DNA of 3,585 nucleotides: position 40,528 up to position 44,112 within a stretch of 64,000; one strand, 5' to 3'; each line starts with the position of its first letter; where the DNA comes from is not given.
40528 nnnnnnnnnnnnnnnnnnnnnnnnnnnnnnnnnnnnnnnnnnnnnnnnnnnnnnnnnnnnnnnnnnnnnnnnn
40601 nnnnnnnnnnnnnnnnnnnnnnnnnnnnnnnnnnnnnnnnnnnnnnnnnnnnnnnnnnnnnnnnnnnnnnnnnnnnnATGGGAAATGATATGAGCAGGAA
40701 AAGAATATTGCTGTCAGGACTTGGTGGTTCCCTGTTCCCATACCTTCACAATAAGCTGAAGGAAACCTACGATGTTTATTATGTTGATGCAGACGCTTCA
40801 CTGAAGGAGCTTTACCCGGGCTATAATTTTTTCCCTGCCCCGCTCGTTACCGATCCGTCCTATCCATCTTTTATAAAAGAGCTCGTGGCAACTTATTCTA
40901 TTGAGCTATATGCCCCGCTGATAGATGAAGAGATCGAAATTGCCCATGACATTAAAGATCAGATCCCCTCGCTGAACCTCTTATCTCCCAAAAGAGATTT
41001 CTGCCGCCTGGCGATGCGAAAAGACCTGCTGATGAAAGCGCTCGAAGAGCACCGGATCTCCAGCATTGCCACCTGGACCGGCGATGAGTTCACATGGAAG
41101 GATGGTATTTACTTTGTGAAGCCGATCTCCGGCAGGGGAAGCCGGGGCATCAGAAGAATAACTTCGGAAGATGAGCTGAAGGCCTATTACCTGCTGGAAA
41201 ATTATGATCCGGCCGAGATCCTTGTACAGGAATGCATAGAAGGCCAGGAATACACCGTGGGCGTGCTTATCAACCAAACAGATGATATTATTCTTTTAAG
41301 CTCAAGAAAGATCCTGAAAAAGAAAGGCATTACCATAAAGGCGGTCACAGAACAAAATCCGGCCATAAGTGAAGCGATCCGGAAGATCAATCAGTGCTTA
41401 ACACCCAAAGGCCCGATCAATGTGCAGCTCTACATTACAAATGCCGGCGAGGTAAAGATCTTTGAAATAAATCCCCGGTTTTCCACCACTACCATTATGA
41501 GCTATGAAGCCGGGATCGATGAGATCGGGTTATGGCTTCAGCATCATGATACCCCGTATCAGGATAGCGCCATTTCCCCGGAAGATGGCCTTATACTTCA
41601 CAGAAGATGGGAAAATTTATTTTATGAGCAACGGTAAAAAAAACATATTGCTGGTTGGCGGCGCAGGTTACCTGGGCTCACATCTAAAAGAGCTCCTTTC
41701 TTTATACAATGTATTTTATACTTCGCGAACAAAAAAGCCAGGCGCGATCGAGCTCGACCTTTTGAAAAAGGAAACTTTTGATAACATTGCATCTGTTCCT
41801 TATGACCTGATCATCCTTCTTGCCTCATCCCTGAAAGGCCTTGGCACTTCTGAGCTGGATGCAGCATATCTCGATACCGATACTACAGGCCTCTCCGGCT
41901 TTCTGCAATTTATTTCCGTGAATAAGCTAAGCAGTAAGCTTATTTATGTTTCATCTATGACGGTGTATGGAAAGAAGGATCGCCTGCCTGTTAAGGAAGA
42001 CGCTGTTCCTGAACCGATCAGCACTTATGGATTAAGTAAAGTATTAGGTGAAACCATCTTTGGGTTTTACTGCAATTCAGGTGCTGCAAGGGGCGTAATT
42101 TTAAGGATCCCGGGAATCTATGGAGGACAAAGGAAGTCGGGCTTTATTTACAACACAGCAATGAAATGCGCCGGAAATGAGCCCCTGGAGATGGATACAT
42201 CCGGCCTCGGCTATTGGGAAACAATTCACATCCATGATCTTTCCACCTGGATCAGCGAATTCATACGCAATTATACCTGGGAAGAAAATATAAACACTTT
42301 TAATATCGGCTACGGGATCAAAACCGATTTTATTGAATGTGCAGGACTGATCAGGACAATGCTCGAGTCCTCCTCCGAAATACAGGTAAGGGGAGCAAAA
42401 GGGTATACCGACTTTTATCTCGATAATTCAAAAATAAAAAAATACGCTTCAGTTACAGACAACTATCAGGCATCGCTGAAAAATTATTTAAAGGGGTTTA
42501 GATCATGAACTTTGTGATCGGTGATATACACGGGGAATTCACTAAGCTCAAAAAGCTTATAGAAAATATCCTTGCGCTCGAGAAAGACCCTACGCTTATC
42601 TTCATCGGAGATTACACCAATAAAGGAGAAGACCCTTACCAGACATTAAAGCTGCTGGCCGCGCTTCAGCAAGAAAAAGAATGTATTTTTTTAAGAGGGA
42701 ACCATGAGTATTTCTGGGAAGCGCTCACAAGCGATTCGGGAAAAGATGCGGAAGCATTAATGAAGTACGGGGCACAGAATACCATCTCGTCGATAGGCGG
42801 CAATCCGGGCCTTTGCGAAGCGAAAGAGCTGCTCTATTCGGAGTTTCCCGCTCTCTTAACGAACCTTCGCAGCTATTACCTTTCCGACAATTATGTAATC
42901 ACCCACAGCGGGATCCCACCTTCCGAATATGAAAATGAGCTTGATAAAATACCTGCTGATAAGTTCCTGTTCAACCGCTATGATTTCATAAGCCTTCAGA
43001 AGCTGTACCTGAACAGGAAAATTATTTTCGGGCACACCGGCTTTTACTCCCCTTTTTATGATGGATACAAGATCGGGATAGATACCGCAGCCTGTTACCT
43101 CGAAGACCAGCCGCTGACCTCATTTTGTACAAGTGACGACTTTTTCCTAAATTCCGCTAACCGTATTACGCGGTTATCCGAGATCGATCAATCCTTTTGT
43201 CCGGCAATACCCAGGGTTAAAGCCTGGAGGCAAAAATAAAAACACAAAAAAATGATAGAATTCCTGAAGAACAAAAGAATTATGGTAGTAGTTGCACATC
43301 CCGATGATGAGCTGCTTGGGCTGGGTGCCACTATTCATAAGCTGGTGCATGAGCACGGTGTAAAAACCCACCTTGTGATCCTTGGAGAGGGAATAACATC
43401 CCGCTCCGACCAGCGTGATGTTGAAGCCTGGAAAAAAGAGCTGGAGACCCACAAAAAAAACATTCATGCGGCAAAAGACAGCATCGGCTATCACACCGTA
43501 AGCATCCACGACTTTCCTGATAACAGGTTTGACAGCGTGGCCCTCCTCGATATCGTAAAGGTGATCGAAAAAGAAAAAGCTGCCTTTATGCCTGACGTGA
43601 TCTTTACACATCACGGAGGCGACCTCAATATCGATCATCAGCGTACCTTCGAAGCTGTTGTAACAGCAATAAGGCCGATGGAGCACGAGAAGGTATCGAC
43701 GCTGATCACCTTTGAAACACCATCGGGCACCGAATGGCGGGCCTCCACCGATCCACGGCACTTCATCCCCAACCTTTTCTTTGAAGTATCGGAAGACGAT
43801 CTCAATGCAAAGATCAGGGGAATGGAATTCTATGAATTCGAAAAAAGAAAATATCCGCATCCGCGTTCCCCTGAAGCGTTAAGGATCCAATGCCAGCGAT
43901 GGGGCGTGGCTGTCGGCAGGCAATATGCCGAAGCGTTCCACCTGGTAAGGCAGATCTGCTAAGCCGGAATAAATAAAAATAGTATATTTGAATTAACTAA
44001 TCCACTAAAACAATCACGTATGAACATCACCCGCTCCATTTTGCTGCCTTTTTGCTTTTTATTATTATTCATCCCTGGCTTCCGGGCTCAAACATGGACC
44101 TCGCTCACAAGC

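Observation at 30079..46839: Expanded pseudaminic-acid-type nonulosonate cluster carrying an unusually large, non-canonical tailoring set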

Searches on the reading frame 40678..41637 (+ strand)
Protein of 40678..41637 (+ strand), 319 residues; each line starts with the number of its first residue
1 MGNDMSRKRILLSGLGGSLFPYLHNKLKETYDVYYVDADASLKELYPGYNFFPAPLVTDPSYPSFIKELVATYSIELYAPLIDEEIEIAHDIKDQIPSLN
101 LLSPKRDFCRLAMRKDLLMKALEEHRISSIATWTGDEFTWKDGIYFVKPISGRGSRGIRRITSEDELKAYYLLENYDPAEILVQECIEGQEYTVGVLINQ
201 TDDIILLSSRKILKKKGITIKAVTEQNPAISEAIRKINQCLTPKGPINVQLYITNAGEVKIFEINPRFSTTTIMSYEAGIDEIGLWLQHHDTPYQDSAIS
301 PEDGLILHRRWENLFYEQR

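Call 4: search_protein_families(library=pfam, proteins=[window:40678-41637:+], max_evalue=0.01)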
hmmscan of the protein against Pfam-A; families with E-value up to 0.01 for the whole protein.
window:40678-41637:+ (319 aa): 5 families
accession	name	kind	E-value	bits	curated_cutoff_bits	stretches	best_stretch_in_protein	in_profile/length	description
PF15632.11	ATPgrasp_Ter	-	9.5e-15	55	29.1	1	179-293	3-111/131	ATP-grasp in the biosynthetic pathway with Ter operon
PF02655.19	ATP-grasp_3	-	2.7e-14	54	23.2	1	115-271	4-160/160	ATP-grasp domain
PF07478.18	Dala_Dala_lig_C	-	7.7e-10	39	24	1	146-285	40-193/204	D-ala D-ala ligase C-terminus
PF13535.11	ATP-grasp_4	-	5.2e-09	36.4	27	1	147-269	7-154/160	ATP-grasp domain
PF21360.3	PylC-like_N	-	0.00017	22.1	27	1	15-95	8-87/96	PylC-like, N-terminal domain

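Call 6: search_protein_families(library=ncbifam, proteins=[window:40678-41637:+], max_evalue=0.001)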
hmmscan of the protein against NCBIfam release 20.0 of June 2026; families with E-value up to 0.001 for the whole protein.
window:40678-41637:+ (319 aa): 24 families
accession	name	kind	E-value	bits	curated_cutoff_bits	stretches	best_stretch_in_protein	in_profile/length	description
NF009405.0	PRK12767.1-4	equivalog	2.2e-34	118.9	390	1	26-288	21-286/320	carbamoyl phosphate synthase-like protein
NF009402.0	PRK12767.1-1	equivalog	2.8e-32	111.9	218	1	8-316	3-323/329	carbamoyl phosphate synthase-like protein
NF009406.0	PRK12767.1-5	equivalog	2.1e-24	86.2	271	1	13-282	10-285/327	carbamoyl phosphate synthase-like protein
NF009403.0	PRK12767.1-2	equivalog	6.5e-16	58.4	286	2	10-237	3-235/342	carbamoyl phosphate synthase-like protein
NF009404.0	PRK12767.1-3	equivalog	5.2e-14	51.9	316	1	19-288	14-304/344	carbamoyl phosphate synthase-like protein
NF002563.0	PRK02186.1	subfamily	1.4e-08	33.5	625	1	146-270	146-279/890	argininosuccinate lyase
TIGR01205.1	D_ala_D_alaTIGR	subfamily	2.3e-08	33.4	245.65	1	143-278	147-297/318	D-alanine--D-alanine ligase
TIGR03909.1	pyrrolys_PylC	equivalog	2.3e-07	29.9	248.3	1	144-283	126-270/374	3-methylornithine--L-lysine ligase PylC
NF002378.0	PRK01372.1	subfamily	1.6e-06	27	243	1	145-210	137-202/305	D-alanine--D-alanine ligase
NF040722.1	MfnD_Meth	equivalog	2.5e-06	27.2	400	1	180-274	160-256/288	tyramine--L-glutamate ligase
NF000207.3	D_ala_D_ser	equivalog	2.7e-06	26.8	520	1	145-286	172-327/342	D-alanine--D-serine ligase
NF000206.1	D_ala_D_lac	equivalog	3.1e-06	26.4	550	0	145-218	168-240/342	D-alanine--(R)-lactate ligase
NF005315.0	PRK06849.1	equivalog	5.8e-06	25.6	406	1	78-271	89-279/389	hypothetical protein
NF000470.1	D_ala_D_lac_VanM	exception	3e-05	23.5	760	0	136-218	162-240/343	D-alanine--(R)-lactate ligase VanM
NF012214.1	D_ala_D_ser_VanC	exception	5.6e-05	22.4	650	1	145-288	178-335/350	D-alanine--D-serine ligase VanC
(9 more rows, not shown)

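Call 21: search_solved_structures(query=window:40678-41637:+, max_evalue=0.001)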
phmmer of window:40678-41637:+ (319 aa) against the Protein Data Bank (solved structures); distinct sequences matched with E-value up to 0.001: 3.
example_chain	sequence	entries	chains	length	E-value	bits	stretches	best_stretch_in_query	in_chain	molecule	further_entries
2pn1_A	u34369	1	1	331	1.2e-06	31.1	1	30-281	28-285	Carbamoylphosphate synthase large subunit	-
1e4e_B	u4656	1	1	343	0.0005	22.5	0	145-276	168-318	VANCOMYCIN/TEICOPLANIN A-TYPE RESISTANCE PROTEIN VANA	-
1e4e_A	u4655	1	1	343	0.00069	22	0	145-276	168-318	VANCOMYCIN/TEICOPLANIN A-TYPE RESISTANCE PROTEIN VANA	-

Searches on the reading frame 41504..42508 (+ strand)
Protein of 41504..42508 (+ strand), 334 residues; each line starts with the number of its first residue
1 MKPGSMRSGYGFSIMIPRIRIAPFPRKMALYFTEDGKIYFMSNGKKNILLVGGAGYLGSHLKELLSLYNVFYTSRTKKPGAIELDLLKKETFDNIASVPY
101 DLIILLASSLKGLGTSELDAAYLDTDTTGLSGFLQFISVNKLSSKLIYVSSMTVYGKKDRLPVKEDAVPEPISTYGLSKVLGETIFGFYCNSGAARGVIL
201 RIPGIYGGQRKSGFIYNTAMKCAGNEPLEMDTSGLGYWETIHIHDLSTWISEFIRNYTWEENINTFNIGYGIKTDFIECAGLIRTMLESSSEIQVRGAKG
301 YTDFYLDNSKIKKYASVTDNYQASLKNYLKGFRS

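Call 4: search_protein_families(library=pfam, proteins=[window:41504-42508:+], max_evalue=0.01)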
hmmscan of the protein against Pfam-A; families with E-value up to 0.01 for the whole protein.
window:41504-42508:+ (334 aa): 4 families
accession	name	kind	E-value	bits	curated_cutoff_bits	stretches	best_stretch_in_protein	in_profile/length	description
PF01370.27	Epimerase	-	3.9e-23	82.6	20.9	1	48-269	1-240/240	NAD dependent epimerase/dehydratase family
PF04321.23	RmlD_sub_bind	-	5e-12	45.9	27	1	47-236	2-181/287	RmlD substrate binding domain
PF16363.11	GDP_Man_Dehyd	-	7.3e-11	42.5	27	1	84-224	59-202/332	GDP-mannose 4,6 dehydratase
PF07993.18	NAD_binding_4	-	0.0005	19.7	20.1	0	122-219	108-220/258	Male sterility protein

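Call 6: search_protein_families(library=ncbifam, proteins=[window:41504-42508:+], max_evalue=0.001)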
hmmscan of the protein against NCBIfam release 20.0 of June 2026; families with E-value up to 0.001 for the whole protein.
window:41504-42508:+ (334 aa): 9 families
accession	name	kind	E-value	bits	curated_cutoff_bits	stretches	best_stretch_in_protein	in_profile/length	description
TIGR01179.1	galE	equivalog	5.1e-14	51.8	262.3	1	47-207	1-178/332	UDP-glucose 4-epimerase GalE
NF043036.1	ErythonDh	equivalog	1.3e-10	41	325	1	82-205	57-179/321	D-erythronate dehydrogenase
TIGR01214.1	rmlD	equivalog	6.4e-10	38.6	224.05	1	48-229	2-174/285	dTDP-4-dehydrorhamnose reductase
TIGR02197.1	heptose_epim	equivalog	1.1e-06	28.1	274.6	1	115-237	79-207/316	ADP-glyceromanno-heptose 6-epimerase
NF007956.0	PRK10675.1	subfamily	1.5e-06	27.6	394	1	77-186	50-160/338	UDP-glucose 4-epimerase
TIGR04180.1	EDH_00030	hypoth_equivalog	1.8e-05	24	475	1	119-211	90-181/297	NAD-dependent 4,6-dehydratase LegB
NF011728.1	PRK15181.1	equivalog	2.4e-05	23.5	760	1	124-307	112-302/348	Vi polysaccharide biosynthesis UDP-N-acetylglucosaminuronic acid C-4 epimerase TviC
TIGR01181.1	dTDP_gluc_dehyt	equivalog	5.6e-05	22.4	365.1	1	101-313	75-290/321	dTDP-glucose 4,6-dehydratase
TIGR01746.1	Thioester-redct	subfamily_domain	0.00049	19.4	213.35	0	141-213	126-202/371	thioester reductase domain-containing protein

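Call 44: search_solved_structures(query=window:41624-42508:+, max_evalue=0.00001)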
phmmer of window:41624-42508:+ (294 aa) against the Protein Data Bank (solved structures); distinct sequences matched with E-value up to 0.00001: 35.
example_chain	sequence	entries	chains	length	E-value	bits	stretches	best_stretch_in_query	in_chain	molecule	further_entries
3ehe_A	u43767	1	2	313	1.8e-15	60.2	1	8-232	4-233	UDP-glucose 4-epimerase (GalE-1)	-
8rdg_A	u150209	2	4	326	2.6e-15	59.6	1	104-231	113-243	SDR family NAD(P)-dependent oxidoreductase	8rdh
8rdi_A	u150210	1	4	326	9.2e-15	57.8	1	104-231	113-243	SDR family NAD(P)-dependent oxidoreductase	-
3aw9_A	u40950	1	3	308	2.9e-13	52.9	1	8-194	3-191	NAD-dependent epimerase/dehydratase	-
3icp_A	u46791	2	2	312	1.2e-11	47.6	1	8-194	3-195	NAD-dependent epimerase/dehydratase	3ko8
3m2p_A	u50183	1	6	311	1.6e-09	40.6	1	100-282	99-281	UDP-N-acetylglucosamine 4-epimerase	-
4twr_A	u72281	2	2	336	1.9e-09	40.3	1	6-162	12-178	NAD binding site:NAD-dependent epimerase/dehydratase:UDP-glucose 4-epimerase | UDP-glucose 4-epimerase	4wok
6zl6_A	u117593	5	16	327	8.2e-09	38.3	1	8-194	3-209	Epimerase domain-containing protein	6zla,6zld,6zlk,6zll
6zlj_A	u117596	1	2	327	2.9e-08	36.5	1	8-194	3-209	Epimerase domain-containing protein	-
6kv9_A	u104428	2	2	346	3.6e-08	36.2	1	7-208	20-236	MoeE5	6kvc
6x3b_A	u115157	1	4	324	1.5e-07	34.1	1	7-181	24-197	GDP-6-deoxy-D-mannose reductase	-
8wxk_A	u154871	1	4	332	1.6e-07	34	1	1-150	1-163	UDP-glucose 4-epimerase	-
6wjb_A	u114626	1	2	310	2.5e-07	33.4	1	6-177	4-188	NAD-dependent epimerase/dehydratase family protein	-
9gpi_D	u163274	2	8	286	5.6e-07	32.3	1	6-143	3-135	dTDP-4-dehydrorhamnose reductase, putative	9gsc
2ggs_A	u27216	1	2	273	8.9e-07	31.6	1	8-281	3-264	273aa long hypothetical dTDP-4-dehydrorhamnose reductase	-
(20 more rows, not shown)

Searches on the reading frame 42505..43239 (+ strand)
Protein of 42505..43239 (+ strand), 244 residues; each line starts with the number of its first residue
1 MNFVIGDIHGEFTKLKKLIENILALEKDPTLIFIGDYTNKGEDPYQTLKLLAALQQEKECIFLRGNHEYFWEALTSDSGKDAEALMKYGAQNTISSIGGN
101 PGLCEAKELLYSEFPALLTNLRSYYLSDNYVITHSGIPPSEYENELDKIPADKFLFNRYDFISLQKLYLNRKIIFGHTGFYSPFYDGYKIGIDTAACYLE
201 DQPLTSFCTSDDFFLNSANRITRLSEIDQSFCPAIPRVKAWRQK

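Call 4: search_protein_families(library=pfam, proteins=[window:42505-43239:+], max_evalue=0.01)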
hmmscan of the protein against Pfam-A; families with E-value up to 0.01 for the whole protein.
window:42505-43239:+ (244 aa): 1 family
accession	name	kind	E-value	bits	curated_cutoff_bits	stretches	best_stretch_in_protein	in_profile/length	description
PF00149.33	Metallophos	-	2.6e-16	61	21.5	1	4-184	5-160/191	Calcineurin-like phosphoesterase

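Call 6: search_protein_families(library=ncbifam, proteins=[window:42505-43239:+], max_evalue=0.001)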
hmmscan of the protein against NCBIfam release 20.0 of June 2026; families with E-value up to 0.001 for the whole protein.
window:42505-43239:+ (244 aa): 6 families
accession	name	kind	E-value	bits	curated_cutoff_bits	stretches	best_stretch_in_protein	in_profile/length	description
NF001204.0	PRK00166.1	equivalog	2.8e-12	46.5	176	1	2-70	3-69/276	symmetrical bis(5'-nucleosyl)-tetraphosphatase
NF007425.0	PRK09968.1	equivalog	1.3e-07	31.5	332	1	3-178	18-188/218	protein-serine/threonine phosphatase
NF008516.0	PRK11439.1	equivalog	1.8e-07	31.4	326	1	3-197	20-207/218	protein-serine/threonine phosphatase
TIGR04075.1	bacter_Pnkp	equivalog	6.5e-07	27.9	750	1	4-138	184-324/851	polynucleotide kinase-phosphatase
NF010148.0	PRK13625.1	equivalog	5.6e-06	26.1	340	1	4-68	5-77/245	bis(5'-nucleosyl)-tetraphosphatase PrpE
TIGR00668.1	apaH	equivalog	0.00095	18.7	222.85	0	3-74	4-73/279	bis(5'-nucleosyl)-tetraphosphatase (symmetrical) ApaH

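Call 42: search_solved_structures(query=window:42505-43239:+, max_evalue=0.01)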
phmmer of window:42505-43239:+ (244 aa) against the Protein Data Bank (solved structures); distinct sequences matched with E-value up to 0.01: 83 (the best 60 are shown).
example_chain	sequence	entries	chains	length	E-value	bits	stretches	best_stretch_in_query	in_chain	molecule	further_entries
6nts_C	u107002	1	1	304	4.5e-08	36.1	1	4-92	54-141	Serine/threonine-protein phosphatase 2A catalytic subunit alpha isoform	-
2iae_C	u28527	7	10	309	4.5e-08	36.1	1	4-92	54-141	Serine/threonine-protein phosphatase 2A catalytic subunit alpha isoform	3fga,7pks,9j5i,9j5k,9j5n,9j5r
8rbx_q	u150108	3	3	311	4.6e-08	36.1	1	4-92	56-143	Serine/threonine-protein phosphatase 2A catalytic subunit alpha isoform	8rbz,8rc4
4iyp_C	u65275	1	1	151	5.3e-08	35.9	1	4-92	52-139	Serine/threonine-protein phosphatase 2A catalytic subunit alpha isoform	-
2nyl_C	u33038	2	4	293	2.1e-07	33.9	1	4-92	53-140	Serine/threonine-protein phosphatase 2A catalytic subunit alpha isoform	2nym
3p71_C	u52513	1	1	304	2.2e-07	33.8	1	4-92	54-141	Serine/threonine-protein phosphatase 2A catalytic subunit alpha isoform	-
2ie3_C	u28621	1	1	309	2.3e-07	33.8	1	4-92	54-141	Serine/threonine-protein phosphatase 2A catalytic subunit alpha isoform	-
2ie4_C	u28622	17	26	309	2.3e-07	33.8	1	4-92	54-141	Serine/threonine-protein phosphatase 2A catalytic subunit alpha isoform | PP2A-C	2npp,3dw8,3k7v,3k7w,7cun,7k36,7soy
3c5w_C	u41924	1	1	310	2.3e-07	33.8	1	4-92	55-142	PP2A C subunit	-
8so0_C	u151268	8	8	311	2.3e-07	33.8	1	4-92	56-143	Serine/threonine-protein phosphatase 2A catalytic subunit alpha isoform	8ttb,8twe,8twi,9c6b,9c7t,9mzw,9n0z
4i5l_C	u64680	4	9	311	2.3e-07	33.8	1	4-92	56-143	Serine/threonine-protein phosphatase 2A catalytic subunit alpha isoform, PP2A-alpha | Serine/threonine-protein phosphatase 2A catalytic subunit alpha isoform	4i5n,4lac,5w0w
8uo5_C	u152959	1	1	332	2.6e-07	33.6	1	4-92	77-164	Serine/threonine-protein phosphatase 2A catalytic subunit alpha isoform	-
9o04_D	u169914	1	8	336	2.6e-07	33.6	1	4-92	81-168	Serine/threonine-protein phosphatase 2A catalytic subunit alpha isoform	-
8uwb_C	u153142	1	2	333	2.6e-07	33.6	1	4-92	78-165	Serine/threonine-protein phosphatase 2A 65 kDa regulatory subunit A alpha isoform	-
1g5b_A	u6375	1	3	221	1.4e-06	31.2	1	3-199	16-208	SERINE/THREONINE PROTEIN PHOSPHATASE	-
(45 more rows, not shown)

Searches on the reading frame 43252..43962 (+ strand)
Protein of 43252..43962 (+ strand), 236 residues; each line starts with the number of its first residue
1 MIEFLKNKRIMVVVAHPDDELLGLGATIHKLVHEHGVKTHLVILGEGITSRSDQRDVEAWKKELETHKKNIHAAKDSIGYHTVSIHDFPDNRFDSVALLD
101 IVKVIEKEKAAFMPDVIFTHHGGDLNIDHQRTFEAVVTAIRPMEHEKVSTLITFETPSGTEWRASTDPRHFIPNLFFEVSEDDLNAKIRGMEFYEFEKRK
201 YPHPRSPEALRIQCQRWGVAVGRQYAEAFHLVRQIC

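Call 4: search_protein_families(library=pfam, proteins=[window:43252-43962:+], max_evalue=0.01)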
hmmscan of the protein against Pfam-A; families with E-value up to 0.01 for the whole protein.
window:43252-43962:+ (236 aa): 1 family
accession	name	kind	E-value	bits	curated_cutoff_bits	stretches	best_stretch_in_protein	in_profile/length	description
PF02585.22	PIG-L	-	2.5e-20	73.7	28.2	1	11-139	1-128/129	GlcNAc-PI de-N-acetylase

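Call 6: search_protein_families(library=ncbifam, proteins=[window:43252-43962:+], max_evalue=0.001)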
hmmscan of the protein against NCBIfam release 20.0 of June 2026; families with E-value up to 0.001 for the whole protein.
window:43252-43962:+ (236 aa): 3 families
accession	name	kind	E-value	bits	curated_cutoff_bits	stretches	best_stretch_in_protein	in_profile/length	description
TIGR04001.1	thiol_BshB1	equivalog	3.5e-08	33.4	182.5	1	10-233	4-222/226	bacillithiol biosynthesis deacetylase BshB1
TIGR04000.1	thiol_BshB2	equivalog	1.8e-06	27.8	195.25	1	9-153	2-147/217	bacillithiol biosynthesis deacetylase BshB2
NF002557.0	PRK02122.1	subfamily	0.00081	17.6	384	1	5-73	368-434/653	glucosamine-6-phosphate deaminase-like protein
